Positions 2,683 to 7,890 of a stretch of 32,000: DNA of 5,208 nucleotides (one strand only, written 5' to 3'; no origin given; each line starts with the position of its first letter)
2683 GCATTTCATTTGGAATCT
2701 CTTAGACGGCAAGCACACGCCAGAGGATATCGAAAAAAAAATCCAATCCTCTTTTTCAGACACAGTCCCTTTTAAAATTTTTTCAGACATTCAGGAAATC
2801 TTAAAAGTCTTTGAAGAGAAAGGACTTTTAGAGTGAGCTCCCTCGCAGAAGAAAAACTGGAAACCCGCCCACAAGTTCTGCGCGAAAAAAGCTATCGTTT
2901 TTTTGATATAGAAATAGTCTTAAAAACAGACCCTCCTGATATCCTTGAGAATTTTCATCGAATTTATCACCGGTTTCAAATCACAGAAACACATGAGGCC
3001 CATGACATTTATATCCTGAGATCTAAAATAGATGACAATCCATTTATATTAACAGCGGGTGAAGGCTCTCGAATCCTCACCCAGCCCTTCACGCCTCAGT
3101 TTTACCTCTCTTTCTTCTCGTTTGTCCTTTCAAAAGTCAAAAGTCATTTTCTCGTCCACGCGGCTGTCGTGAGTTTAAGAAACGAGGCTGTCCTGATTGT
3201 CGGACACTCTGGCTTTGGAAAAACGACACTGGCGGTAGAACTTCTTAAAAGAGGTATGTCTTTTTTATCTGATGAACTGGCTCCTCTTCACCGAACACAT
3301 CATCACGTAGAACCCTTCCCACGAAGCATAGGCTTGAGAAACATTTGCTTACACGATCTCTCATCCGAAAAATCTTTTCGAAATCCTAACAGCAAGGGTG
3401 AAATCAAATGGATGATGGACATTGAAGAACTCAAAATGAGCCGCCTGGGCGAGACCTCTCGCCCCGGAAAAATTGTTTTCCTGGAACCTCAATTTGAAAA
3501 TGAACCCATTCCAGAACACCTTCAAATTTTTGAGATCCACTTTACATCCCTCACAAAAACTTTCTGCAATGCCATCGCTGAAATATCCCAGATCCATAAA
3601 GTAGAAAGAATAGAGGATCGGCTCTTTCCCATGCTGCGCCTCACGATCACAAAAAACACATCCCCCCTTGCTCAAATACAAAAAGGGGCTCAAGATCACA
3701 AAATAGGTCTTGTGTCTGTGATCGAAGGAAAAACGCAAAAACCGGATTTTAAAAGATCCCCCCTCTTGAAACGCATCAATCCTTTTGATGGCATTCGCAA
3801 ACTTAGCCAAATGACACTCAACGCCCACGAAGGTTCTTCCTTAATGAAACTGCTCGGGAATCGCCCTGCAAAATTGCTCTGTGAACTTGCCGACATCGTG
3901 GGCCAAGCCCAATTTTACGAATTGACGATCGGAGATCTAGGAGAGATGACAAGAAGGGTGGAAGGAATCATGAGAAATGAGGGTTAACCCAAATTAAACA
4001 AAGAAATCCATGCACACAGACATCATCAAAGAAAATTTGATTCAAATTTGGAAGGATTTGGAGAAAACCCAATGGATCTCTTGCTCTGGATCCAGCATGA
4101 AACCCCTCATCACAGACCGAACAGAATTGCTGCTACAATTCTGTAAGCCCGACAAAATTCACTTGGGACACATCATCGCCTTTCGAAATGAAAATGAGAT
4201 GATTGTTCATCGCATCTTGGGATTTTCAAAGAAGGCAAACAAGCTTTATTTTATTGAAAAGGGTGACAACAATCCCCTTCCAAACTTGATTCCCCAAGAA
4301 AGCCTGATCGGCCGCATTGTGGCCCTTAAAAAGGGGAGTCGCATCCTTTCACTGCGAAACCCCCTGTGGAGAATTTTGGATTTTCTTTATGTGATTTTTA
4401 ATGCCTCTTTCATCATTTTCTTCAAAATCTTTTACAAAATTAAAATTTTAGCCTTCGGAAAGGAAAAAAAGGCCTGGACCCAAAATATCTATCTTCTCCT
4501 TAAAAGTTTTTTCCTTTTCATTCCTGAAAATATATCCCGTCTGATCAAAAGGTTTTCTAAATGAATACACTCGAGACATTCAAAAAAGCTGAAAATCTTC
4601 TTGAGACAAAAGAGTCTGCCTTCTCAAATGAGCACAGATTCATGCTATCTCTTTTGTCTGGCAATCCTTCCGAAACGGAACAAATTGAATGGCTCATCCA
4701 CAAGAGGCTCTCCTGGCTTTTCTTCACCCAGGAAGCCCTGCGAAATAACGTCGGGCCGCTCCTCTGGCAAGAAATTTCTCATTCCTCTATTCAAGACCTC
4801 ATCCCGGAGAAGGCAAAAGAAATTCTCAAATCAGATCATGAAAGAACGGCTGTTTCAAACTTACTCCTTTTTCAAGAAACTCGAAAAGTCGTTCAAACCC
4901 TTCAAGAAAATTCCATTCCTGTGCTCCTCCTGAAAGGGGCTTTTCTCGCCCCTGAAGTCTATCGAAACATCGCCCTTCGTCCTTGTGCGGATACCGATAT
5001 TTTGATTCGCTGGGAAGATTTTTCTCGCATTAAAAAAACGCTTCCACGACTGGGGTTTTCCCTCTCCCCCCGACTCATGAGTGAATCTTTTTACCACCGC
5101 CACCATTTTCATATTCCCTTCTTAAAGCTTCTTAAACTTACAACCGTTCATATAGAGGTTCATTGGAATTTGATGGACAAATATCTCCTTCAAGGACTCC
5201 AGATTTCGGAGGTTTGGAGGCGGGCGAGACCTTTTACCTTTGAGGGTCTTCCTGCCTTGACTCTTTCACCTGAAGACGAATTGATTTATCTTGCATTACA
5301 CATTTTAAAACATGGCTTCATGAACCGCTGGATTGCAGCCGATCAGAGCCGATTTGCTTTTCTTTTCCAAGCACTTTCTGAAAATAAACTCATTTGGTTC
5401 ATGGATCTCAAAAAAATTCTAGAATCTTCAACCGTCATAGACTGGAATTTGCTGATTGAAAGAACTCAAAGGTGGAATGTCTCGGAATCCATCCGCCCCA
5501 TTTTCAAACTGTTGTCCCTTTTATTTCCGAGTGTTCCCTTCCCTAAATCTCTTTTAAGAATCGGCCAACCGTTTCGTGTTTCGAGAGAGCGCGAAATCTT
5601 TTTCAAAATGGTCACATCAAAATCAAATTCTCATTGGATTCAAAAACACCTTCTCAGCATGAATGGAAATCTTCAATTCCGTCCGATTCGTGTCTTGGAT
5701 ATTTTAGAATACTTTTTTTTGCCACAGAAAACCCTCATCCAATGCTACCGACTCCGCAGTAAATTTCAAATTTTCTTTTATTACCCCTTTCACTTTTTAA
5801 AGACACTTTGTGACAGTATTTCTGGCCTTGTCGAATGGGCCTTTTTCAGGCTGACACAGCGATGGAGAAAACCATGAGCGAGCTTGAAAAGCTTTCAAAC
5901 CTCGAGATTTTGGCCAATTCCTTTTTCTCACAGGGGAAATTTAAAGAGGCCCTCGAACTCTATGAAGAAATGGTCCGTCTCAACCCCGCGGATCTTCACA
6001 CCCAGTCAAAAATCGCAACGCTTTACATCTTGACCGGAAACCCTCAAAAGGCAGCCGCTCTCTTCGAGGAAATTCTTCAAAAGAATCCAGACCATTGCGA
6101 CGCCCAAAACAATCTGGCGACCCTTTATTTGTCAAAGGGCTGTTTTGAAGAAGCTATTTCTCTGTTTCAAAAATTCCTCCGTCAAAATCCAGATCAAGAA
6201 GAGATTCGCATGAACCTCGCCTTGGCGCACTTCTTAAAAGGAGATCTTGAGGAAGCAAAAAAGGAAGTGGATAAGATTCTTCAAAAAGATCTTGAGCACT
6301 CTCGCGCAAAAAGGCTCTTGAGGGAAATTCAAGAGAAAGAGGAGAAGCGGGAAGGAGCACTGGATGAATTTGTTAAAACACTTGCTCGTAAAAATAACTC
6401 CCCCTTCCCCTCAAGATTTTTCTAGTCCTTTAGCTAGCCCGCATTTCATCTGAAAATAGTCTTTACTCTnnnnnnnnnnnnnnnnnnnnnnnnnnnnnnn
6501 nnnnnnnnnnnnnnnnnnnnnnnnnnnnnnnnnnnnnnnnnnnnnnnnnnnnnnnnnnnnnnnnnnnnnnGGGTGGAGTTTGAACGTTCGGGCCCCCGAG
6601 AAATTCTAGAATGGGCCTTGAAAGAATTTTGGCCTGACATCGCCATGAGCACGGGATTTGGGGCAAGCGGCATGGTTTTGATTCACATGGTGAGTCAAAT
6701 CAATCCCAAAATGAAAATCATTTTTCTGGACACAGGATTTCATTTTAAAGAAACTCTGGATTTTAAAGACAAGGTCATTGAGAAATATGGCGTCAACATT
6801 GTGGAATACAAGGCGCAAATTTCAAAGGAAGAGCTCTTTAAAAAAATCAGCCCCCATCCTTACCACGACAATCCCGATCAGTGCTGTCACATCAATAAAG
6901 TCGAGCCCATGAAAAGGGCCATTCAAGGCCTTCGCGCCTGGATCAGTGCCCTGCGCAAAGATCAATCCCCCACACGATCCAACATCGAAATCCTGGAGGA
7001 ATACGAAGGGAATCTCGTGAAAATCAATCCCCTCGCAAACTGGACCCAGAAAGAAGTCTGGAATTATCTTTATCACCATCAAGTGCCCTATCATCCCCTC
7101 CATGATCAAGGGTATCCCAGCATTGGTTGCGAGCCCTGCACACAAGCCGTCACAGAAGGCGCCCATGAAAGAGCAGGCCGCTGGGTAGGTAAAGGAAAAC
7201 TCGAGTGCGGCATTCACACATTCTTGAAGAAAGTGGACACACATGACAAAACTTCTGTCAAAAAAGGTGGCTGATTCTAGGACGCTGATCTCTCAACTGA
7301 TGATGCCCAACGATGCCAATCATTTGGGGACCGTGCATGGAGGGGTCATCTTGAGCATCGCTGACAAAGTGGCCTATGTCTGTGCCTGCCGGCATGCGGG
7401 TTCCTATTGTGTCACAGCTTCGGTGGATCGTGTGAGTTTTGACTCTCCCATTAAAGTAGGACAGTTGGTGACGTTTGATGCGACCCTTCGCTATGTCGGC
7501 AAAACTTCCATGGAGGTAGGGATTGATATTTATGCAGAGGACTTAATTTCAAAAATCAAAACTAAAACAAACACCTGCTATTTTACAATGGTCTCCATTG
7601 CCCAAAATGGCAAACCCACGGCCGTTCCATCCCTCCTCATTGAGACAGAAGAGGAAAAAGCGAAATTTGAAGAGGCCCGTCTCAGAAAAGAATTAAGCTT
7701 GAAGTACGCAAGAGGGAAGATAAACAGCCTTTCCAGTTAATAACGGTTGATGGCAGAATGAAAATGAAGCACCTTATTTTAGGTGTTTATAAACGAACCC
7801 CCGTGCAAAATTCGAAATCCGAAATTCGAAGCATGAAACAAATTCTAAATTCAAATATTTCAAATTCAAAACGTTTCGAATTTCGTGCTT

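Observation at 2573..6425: RiPP-like operon: RRE + HprK-like kinase + SipW-type peptidase + PF14907 nucleotidyltransferase + TPR, with no known core enzyme or precursor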

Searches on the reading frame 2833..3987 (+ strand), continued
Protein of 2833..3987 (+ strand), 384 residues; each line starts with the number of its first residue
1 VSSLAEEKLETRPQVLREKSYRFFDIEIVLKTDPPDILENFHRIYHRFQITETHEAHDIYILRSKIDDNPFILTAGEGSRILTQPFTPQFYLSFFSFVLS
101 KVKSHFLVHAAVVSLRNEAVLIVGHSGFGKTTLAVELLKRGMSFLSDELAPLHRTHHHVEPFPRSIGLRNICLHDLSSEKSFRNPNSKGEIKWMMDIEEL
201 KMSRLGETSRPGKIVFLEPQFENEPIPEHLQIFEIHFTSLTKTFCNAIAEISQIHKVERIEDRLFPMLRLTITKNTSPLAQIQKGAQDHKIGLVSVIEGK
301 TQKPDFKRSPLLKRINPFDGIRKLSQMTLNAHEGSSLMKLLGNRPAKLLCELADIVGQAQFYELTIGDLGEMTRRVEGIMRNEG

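Call 87: find_encoding_contigs(protein=P0004, flank=10000, max_places=3)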
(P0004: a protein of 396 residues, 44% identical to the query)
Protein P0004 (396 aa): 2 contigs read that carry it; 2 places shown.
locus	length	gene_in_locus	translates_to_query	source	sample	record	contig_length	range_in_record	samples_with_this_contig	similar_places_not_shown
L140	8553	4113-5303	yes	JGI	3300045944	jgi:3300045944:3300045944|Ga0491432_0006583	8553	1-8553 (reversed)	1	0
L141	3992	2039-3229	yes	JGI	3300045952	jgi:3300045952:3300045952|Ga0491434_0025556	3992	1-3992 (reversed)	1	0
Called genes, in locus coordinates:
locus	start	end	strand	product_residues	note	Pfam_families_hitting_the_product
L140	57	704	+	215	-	-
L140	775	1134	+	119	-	-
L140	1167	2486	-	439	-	PF13435:Cytochrome_C554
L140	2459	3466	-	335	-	PF07610:DUF1573, PF15780:ASH (faint), PF22544:HYDIN_VesB_CFA65-like_Ig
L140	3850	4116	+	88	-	PF05402:PqqD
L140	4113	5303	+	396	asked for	-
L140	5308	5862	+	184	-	-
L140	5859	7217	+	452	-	PF14907:NTP_transf_5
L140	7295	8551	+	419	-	?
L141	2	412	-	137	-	?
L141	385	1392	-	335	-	PF07610:DUF1573, PF15780:ASH (faint), PF22544:HYDIN_VesB_CFA65-like_Ig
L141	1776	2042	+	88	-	PF05402:PqqD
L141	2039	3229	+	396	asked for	-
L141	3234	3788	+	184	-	-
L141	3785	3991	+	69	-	?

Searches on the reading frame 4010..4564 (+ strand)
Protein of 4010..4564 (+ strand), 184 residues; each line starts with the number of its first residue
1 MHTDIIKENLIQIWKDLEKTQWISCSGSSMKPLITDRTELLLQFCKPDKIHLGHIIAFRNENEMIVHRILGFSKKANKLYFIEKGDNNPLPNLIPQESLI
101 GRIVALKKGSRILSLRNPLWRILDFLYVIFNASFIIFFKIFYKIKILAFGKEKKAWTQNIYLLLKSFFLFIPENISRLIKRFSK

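Call 3: search_protein_families(library=pfam, proteins=[window:4010-4564:+], max_evalue=0.01)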
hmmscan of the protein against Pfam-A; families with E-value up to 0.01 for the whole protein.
window:4010-4564:+ (184 aa): 1 family
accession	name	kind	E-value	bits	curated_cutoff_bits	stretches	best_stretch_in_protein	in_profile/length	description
PF00717.28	Peptidase_S24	-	0.0012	19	23.3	1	15-71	30-84/116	Peptidase S24-like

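Call 4: search_protein_families(library=ncbifam, proteins=[window:4010-4564:+], max_evalue=0.01)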
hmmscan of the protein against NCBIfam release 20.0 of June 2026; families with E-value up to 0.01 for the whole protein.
window:4010-4564:+ (184 aa): 3 families
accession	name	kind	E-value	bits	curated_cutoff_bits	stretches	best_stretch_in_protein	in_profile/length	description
TIGR02228.1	sigpep_I_arch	equivalog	4.2e-14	52.7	51.85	1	21-104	32-119/158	signal peptidase I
NF046067.1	SigPepSipWBacil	equivalog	2.9e-05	23.7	190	1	46-93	65-113/189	signal peptidase I SipW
TIGR02227.1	sigpep_I_bact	equivalog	0.0096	15.8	47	1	20-72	20-77/162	signal peptidase I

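Call 31: search_solved_structures(query=window:4010-4564:+, max_evalue=1, show_alignments=2)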
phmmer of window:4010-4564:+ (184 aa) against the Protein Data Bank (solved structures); distinct sequences matched with E-value up to 1: 3.
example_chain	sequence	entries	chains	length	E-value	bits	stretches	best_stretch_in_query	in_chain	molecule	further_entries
7p2p_A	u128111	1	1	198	0.00013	25.2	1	22-90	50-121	Signal peptidase complex catalytic subunit SEC11A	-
9rjb_A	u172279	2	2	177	0.00024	24.4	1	24-90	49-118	Signal peptidase complex catalytic subunit SEC11A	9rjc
7p2q_A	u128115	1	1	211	0.00082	22.7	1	23-90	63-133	Signal peptidase complex catalytic subunit SEC11C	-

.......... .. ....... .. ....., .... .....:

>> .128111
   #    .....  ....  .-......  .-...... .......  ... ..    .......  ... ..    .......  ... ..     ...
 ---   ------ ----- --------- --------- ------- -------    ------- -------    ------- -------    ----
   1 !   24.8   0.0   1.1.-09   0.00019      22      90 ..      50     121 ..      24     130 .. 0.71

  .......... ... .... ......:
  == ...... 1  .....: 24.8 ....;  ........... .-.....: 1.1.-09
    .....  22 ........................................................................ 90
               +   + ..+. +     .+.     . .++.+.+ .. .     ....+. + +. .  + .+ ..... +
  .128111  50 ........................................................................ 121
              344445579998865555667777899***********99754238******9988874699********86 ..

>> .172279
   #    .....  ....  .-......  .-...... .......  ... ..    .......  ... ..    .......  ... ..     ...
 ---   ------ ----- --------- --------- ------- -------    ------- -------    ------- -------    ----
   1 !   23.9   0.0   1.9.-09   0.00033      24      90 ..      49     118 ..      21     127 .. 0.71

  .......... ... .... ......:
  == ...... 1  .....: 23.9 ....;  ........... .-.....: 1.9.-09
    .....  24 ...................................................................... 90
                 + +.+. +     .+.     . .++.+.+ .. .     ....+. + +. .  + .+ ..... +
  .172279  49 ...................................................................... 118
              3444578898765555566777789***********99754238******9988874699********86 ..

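Call 76: search_protein_families(library=padloc, proteins=[window:4010-4564:+], max_evalue=0.01)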
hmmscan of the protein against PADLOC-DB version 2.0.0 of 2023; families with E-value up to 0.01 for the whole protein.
window:4010-4564:+ (184 aa): 0 families

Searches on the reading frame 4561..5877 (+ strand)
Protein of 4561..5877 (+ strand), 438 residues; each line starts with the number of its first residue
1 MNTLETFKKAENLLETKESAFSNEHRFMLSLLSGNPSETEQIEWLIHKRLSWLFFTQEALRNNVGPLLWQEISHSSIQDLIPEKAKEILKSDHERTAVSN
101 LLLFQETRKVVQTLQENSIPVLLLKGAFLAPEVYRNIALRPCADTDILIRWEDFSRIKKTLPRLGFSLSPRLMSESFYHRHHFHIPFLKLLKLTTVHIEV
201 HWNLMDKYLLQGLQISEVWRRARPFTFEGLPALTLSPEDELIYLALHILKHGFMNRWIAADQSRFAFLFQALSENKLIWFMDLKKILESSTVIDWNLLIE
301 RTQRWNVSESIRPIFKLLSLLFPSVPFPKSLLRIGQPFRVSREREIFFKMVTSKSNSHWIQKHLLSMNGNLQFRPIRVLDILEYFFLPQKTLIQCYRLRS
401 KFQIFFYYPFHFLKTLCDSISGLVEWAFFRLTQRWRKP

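Call 3: search_protein_families(library=pfam, proteins=[window:4561-5877:+], max_evalue=0.01)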
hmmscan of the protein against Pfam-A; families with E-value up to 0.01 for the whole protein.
window:4561-5877:+ (438 aa): 1 family
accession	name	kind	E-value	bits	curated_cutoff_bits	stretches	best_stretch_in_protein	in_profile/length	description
PF14907.12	NTP_transf_5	-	6.7e-50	170.4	31.2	1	51-322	4-248/249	Uncharacterised nucleotidyltransferase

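Call 4: search_protein_families(library=ncbifam, proteins=[window:4561-5877:+], max_evalue=0.01)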
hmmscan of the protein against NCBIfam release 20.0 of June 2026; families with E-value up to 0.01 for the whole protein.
window:4561-5877:+ (438 aa): 0 families

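Call 30: search_solved_structures(query=window:4561-5877:+, max_evalue=1)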
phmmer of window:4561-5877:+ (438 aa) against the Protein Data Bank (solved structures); distinct sequences matched with E-value up to 1: 1.
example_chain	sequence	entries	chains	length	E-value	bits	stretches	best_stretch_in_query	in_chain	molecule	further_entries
3wht_B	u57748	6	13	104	0.79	11.6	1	178-266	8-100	Multiple coagulation factor deficiency protein 2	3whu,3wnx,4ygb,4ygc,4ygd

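Call 76: search_protein_families(library=padloc, proteins=[window:4561-5877:+], max_evalue=0.01)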
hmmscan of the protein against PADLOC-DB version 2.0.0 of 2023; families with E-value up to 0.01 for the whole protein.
window:4561-5877:+ (438 aa): 0 families

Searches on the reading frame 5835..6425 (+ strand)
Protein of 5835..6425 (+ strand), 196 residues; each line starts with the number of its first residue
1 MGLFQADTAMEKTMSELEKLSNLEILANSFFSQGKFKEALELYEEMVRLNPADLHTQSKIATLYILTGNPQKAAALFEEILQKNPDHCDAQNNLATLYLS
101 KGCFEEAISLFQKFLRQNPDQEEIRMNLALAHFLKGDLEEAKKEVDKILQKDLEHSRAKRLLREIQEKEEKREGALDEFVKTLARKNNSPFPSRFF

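Call 3: search_protein_families(library=pfam, proteins=[window:5835-6425:+], max_evalue=0.01)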
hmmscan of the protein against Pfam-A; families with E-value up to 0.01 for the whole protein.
window:5835-6425:+ (196 aa): 49 families (the best 25 are shown)
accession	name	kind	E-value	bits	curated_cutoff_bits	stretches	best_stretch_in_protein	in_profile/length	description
PF13432.12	TPR_16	-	3.8e-25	88.4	32.7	3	62-121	5-64/65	Tetratricopeptide repeat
PF07719.23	TPR_2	-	4.2e-24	83.1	27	4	26-52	7-33/34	Tetratricopeptide repeat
PF14559.12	TPR_19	-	6.9e-24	84.4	25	3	100-164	3-67/68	Tetratricopeptide repeat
PF00515.34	TPR_1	-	6.5e-22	76.8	27.8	2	26-51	7-32/34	Tetratricopeptide repeat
PF13428.12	TPR_14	-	2.6e-18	65.1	23.5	3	90-129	3-42/44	Tetratricopeptide repeat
PF13371.12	TPR_9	-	7.5e-15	55.1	35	2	65-125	6-66/73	Tetratricopeptide repeat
PF13181.12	TPR_8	-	1.8e-14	53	25.7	0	90-120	3-33/34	Tetratricopeptide repeat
PF13424.12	TPR_12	-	2.5e-14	53.6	30.1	2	25-81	8-72/77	Tetratricopeptide repeat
PF13374.12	TPR_10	-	1e-13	51.2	27.5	0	26-48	8-30/42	Tetratricopeptide repeat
PF13431.12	TPR_17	-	1.3e-13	50.5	24.4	2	76-108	1-33/34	Tetratricopeptide repeat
PF13414.12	TPR_11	-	2.4e-13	50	26.8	2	97-136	3-42/42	TPR repeat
PF24575.1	TPR_Slam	-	5.6e-13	49.6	35.2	1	95-144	54-103/104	Surface lipoprotein assembly modifier, N-terminal TPR repeats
PF13174.12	TPR_6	-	5.9e-13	49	26.3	1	59-87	5-33/33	Tetratricopeptide repeat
PF01535.26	PPR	-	3.2e-12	46.3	25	1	26-49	6-29/31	PPR repeat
PF13176.12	TPR_7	-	3.9e-12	45.7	27.9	1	93-122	4-33/36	Tetratricopeptide repeat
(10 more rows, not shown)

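Call 4: search_protein_families(library=ncbifam, proteins=[window:5835-6425:+], max_evalue=0.01)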
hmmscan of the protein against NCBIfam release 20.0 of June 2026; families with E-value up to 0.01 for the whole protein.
window:5835-6425:+ (196 aa): 42 families (the best 25 are shown)
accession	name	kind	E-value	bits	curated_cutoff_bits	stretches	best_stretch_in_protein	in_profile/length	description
TIGR02917.1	PEP_TPR_lipo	equivalog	1.4e-20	72.8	312.2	1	125-189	162-226/899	XrtA/PEP-CTERM system TPR-repeat protein PrsT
TIGR02521.1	type_IV_pilW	equivalog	2.3e-17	63.3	154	2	26-115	37-126/234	type IV pilus biogenesis/stability protein PilW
NF040959.1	MamA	equivalog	1.8e-16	60.2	200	1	28-182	45-199/204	magnetosome protein MamA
NF052415.1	T3SS_chap_SctY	equivalog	5.9e-16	58.9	70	2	93-158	11-76/106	type III secretion apparatus assembly chaperone SctY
TIGR02795.1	tol_pal_ybgF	equivalog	2.1e-12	47.7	90.1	2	58-148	6-102/119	tol-pal system protein YbgF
NF033762.1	social_mot_Tgl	equivalog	3.8e-12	46.1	225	1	22-115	36-127/252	social motility TPR repeat lipoprotein Tgl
NF047507.1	TPR_BatC_Lepto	exception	8.9e-11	41.7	175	2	29-97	67-139/214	TPR repeat-containing protein BatC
NF002725.1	PRK02603.1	equivalog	1.4e-10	41.5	143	2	32-102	47-120/173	photosystem I assembly protein Ycf3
NF033920.0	C39_PA2778_fam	equivalog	2e-10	40.5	150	1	27-109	163-245/255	PA2778 family cysteine peptidase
TIGR03939.1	PGA_TPR_OMP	equivalog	2.6e-10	39.2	366.65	2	23-99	400-474/800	poly-beta-1,6 N-acetyl-D-glucosamine export porin PgaA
TIGR02552.1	LcrH_SycD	equivalog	5.2e-10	39.2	104.8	2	16-123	15-121/136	SycD/LcrH family type III secretion system chaperone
TIGR00756.2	PPR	repeat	8.6e-10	38.2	20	1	25-48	5-28/35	pentatricopeptide repeat protein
NF033758.1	gliding_GltE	equivalog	1.7e-09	37.2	225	1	16-186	85-252/411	adventurous gliding motility TPR repeat lipoprotein GltE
NF033161.1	lipo_LipL41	equivalog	3.6e-09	36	400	1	72-120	285-335/358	lipoprotein LipL41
NF008520.0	PRK11447.1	equivalog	7.9e-09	33.9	858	1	10-100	452-540/1157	cellulose synthase complex outer membrane protein BcsC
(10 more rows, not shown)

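Call 76: search_protein_families(library=padloc, proteins=[window:5874-6425:+], max_evalue=0.01)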
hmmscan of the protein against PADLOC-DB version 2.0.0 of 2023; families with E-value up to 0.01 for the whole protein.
window:5874-6425:+ (183 aa): 5 families
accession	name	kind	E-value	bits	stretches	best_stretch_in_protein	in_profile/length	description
PDLC04781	PDC-M71B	-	3.3e-05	20.8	1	81-140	357-415/515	-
PDLC01171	TPR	-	0.00013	19.2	1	54-164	229-343/504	TPR repeats containing protein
PDLC01101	PrimPol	-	0.0008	16.2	1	29-115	23-102/490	adaptation polymerase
PDLC04488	PDC-M16B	-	0.0009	16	0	92-143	312-366/634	-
PDLC01092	C3a198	-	0.0012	15.9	1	58-173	252-367/523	TPR protein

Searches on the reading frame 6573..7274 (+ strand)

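Call 3: search_protein_families(library=pfam, proteins=[window:6573-7274:+], max_evalue=0.01)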
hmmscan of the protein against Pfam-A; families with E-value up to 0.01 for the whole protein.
window:6573-7274:+ (233 aa): 1 family
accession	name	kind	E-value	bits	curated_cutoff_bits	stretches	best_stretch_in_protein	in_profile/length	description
PF01507.26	PAPS_reduct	-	2.7e-54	184.2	22.5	1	23-192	2-175/175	Phosphoadenosine phosphosulfate reductase domain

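Call 4: search_protein_families(library=ncbifam, proteins=[window:6573-7274:+], max_evalue=0.01)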
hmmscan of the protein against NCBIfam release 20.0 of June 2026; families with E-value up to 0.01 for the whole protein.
window:6573-7274:+ (233 aa): 14 families
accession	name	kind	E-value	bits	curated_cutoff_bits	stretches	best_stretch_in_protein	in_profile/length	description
NF002537.0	PRK02090.1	equivalog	2.9e-81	272.7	154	1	2-216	22-239/244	phosphoadenylyl-sulfate reductase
TIGR00434.1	cysH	subfamily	9.4e-74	247.9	165.1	1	9-215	2-213/214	phosophoadenylyl-sulfate reductase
TIGR02055.1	APS_reductase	subfamily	2.1e-65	220.2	235.3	1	29-214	2-194/194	adenylylsulfate reductase, thioredoxin dependent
TIGR02057.1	PAPS_reductase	equivalog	2.2e-65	220.7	254.2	1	2-215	7-224/224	phosphoadenosine phosphosulfate reductase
TIGR00424.1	APS_reduc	equivalog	1.7e-45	155.5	553.2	1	3-223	98-331/464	5'-adenylylsulfate reductase, thioredoxin-independent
NF010368.0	PRK13795.1-3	equivalog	5.8e-20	71.1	588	1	23-192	250-423/635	hypothetical protein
NF006327.0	PRK08557.1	equivalog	7.9e-20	71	366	1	29-193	190-358/415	hypothetical protein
NF010366.0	PRK13795.1-1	equivalog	4.2e-19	68.1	745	1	34-193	280-447/667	hypothetical protein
NF010367.0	PRK13795.1-2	equivalog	1e-18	67.1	456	1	24-190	246-416/584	hypothetical protein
NF006351.0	PRK08576.1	equivalog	7.9e-15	54.4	290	1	41-190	255-402/436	hypothetical protein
NF003587.0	PRK05253.1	subfamily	5.7e-14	52.1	195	2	30-136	37-144/301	sulfate adenylyltransferase subunit CysD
TIGR02039.1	CysD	subfamily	1.2e-12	48.1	396.6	2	34-136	33-136/294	sulfate adenylyltransferase, small subunit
NF009214.0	PRK12563.1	equivalog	1.1e-11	44.8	413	2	33-137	55-160/317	sulfate adenylyltransferase subunit CysD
NF010369.0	PRK13795.1-4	equivalog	2.5e-10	39.2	1086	1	24-191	257-430/633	hypothetical protein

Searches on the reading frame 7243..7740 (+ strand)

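Call 108: search_protein_families(library=pfam, proteins=[window:7243-7740:+], max_evalue=0.0001)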
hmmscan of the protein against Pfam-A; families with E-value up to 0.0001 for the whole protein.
window:7243-7740:+ (165 aa): 1 family
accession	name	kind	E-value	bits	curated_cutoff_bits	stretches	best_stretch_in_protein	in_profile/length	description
PF03061.28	4HBT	-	6.5e-19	68.5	20.6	1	29-100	2-74/79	Thioesterase superfamily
